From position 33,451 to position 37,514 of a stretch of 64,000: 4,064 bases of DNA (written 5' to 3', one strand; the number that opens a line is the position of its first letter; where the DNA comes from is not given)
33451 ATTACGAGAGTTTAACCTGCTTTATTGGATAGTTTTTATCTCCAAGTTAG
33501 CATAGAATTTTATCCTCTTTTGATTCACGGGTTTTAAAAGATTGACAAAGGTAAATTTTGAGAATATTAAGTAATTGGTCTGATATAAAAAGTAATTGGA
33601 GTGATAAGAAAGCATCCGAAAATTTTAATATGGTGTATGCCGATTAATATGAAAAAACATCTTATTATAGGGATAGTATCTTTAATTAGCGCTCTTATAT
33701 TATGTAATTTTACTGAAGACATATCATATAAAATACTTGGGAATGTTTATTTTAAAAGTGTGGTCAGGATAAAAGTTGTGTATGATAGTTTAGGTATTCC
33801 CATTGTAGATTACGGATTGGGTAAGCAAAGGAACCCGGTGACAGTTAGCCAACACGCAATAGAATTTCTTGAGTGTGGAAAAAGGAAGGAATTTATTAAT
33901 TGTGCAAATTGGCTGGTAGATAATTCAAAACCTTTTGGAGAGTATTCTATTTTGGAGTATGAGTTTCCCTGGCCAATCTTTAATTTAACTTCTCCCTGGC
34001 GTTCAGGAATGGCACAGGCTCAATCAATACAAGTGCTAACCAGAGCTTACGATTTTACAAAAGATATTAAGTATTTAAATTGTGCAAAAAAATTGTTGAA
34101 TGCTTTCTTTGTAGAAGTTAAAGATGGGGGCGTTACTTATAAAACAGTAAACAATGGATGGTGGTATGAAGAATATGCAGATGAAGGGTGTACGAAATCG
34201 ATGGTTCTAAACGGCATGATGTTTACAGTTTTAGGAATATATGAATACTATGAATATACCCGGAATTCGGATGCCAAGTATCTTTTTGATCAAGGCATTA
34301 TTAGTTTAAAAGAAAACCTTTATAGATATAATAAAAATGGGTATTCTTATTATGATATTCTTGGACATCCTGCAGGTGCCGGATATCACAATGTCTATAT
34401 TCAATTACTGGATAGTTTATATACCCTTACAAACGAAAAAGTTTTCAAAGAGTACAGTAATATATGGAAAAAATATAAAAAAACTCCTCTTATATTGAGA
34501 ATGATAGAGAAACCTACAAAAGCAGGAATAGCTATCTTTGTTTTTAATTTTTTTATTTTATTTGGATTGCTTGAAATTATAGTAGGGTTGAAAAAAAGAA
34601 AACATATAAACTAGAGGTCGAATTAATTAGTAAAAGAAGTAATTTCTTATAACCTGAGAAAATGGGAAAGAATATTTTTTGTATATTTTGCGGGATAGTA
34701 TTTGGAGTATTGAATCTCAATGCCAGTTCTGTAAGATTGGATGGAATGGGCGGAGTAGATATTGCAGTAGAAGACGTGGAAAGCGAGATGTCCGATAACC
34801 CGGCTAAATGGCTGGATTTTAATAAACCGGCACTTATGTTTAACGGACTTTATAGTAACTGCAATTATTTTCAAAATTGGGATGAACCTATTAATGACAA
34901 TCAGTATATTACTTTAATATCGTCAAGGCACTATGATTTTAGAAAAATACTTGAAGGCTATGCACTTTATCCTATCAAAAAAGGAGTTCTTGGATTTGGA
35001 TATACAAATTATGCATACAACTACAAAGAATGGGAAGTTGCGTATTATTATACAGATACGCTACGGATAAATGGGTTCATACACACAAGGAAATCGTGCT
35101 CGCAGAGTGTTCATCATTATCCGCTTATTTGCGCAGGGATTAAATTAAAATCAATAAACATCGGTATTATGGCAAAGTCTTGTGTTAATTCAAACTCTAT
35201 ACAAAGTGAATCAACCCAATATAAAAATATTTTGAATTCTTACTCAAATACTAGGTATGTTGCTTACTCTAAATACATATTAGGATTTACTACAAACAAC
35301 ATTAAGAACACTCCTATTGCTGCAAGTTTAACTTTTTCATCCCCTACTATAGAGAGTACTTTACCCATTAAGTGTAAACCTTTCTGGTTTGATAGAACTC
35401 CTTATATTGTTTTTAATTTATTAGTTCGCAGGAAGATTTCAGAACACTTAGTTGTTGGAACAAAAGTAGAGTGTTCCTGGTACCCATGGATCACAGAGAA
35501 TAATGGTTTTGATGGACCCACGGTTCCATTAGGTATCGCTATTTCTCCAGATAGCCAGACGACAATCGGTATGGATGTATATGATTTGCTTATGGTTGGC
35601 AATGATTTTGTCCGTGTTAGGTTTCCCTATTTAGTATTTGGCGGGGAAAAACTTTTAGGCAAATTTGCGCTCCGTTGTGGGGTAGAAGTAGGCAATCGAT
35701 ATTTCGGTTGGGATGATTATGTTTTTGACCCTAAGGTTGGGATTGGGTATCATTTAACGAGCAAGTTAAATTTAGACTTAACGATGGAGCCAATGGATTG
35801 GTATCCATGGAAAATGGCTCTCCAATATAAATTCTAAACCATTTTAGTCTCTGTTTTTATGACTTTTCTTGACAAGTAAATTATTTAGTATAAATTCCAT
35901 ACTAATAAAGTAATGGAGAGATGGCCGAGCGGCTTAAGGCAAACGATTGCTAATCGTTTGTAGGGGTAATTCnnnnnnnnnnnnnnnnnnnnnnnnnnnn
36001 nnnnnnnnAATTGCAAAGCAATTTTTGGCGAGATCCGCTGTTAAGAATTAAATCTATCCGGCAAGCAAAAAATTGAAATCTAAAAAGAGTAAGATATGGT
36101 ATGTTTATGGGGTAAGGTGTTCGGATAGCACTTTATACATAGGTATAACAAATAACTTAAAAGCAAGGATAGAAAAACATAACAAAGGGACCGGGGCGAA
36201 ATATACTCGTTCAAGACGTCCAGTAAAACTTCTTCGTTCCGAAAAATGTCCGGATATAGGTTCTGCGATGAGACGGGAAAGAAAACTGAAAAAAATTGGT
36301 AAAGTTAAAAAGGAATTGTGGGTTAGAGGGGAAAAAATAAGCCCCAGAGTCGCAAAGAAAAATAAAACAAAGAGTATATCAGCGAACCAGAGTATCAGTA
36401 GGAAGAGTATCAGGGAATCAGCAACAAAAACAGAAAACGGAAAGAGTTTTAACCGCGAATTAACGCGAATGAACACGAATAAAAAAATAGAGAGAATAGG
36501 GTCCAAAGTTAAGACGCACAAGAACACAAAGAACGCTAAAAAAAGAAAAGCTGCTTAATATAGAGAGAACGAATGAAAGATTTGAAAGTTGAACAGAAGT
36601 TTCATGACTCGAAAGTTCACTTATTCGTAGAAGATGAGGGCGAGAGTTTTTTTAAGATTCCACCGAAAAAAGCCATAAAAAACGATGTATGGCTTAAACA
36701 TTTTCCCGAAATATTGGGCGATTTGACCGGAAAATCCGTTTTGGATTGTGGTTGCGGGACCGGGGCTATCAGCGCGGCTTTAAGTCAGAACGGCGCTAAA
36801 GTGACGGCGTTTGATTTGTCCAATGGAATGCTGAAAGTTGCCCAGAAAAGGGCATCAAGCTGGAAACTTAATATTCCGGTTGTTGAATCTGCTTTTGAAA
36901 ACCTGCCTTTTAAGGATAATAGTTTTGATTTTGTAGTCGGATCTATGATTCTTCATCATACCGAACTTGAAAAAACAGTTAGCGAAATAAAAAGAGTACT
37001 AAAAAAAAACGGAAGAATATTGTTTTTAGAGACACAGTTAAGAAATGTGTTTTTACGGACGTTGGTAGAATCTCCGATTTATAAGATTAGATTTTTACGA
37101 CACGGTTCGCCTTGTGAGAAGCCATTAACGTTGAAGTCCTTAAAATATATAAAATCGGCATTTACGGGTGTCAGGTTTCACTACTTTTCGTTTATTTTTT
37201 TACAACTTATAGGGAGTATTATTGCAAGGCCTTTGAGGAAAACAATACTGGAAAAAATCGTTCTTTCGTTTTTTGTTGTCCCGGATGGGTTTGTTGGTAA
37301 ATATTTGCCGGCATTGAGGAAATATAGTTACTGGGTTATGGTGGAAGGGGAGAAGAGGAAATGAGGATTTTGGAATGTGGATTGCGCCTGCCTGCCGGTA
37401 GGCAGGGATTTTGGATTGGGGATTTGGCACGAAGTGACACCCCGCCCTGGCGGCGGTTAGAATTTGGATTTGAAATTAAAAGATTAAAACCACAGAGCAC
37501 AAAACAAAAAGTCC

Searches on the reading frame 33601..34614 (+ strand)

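Call 60: search_protein_families(library=pfam, proteins=[window:33601-34614:+], max_evalue=0.0001)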
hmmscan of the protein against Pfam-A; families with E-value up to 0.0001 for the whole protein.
window:33601-34614:+ (337 aa): 1 family
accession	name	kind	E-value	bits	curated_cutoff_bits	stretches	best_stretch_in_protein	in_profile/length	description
PF06662.19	C5-epim_C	-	2.3e-46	158.1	23.3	1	127-291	19-188/188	D-glucuronyl C5-epimerase C-terminus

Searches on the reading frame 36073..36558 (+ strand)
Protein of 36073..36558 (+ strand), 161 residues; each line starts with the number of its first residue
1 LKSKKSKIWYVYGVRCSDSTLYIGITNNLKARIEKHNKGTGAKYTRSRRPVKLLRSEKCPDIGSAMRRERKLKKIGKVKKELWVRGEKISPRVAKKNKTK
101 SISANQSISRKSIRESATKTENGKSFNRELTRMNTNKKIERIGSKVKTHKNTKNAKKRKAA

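Call 60: search_protein_families(library=pfam, proteins=[window:36073-36558:+], max_evalue=0.0001)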
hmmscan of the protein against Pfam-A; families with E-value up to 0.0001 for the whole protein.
window:36073-36558:+ (161 aa): 1 family
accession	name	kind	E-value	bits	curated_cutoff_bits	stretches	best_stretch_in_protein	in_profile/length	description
PF01541.30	GIY-YIG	-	1.6e-17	64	22.6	1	9-74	2-70/78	GIY-YIG catalytic domain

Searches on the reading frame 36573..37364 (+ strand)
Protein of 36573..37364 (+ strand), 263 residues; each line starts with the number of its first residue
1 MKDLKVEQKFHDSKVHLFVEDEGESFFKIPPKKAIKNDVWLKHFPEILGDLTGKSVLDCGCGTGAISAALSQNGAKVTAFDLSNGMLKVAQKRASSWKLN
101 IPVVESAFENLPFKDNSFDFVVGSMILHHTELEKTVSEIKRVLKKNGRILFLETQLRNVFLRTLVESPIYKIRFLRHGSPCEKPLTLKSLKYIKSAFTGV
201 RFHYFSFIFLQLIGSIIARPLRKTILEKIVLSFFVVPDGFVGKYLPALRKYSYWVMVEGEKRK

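Call 60: search_protein_families(library=pfam, proteins=[window:36573-37364:+], max_evalue=0.0001)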
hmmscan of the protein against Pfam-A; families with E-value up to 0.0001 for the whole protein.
window:36573-37364:+ (263 aa): 13 families
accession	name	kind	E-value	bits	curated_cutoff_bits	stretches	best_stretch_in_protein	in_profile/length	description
PF08241.18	Methyltransf_11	-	4.2e-27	95.1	21.2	1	57-151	1-95/95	Methyltransferase domain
PF13649.12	Methyltransf_25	-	2.9e-25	89.2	27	1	56-147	1-97/97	Methyltransferase domain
PF13847.12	Methyltransf_31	-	6.1e-19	68.6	27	1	53-155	4-113/145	Methyltransferase domain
PF01209.24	Ubie_methyltran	-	1e-18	68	20.1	1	38-156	33-156/233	ubiE/COQ5 methyltransferase family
PF08242.18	Methyltransf_12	-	2.2e-15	57.6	30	1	57-149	1-98/98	Methyltransferase domain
PF13489.12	Methyltransf_23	-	1e-13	51.8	27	1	49-165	18-129/164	Methyltransferase domain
PF05175.20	MTS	-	5.5e-08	33.1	23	1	41-157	24-137/170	Methyltransferase small domain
PF05148.21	Methyltransf_8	-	8.3e-08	32.8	27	1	54-165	74-170/219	Hypothetical methyltransferase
PF06325.19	PrmA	-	4.8e-07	30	22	1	51-150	160-257/296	Ribosomal protein L11 methyltransferase (PrmA)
PF03848.20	TehB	-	3.2e-06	27.2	20.4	1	55-143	33-120/193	Tellurite resistance protein TehB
PF01728.25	FtsJ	-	1.3e-05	25.6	24.1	1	50-139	20-112/181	FtsJ-like methyltransferase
PF02353.26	CMAS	-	5.9e-05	22.9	27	1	52-151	62-164/273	Mycolic acid cyclopropane synthetase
PF08003.17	Methyltransf_9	-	9.1e-05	22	23.8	0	47-155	110-220/315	Protein of unknown function (DUF1698)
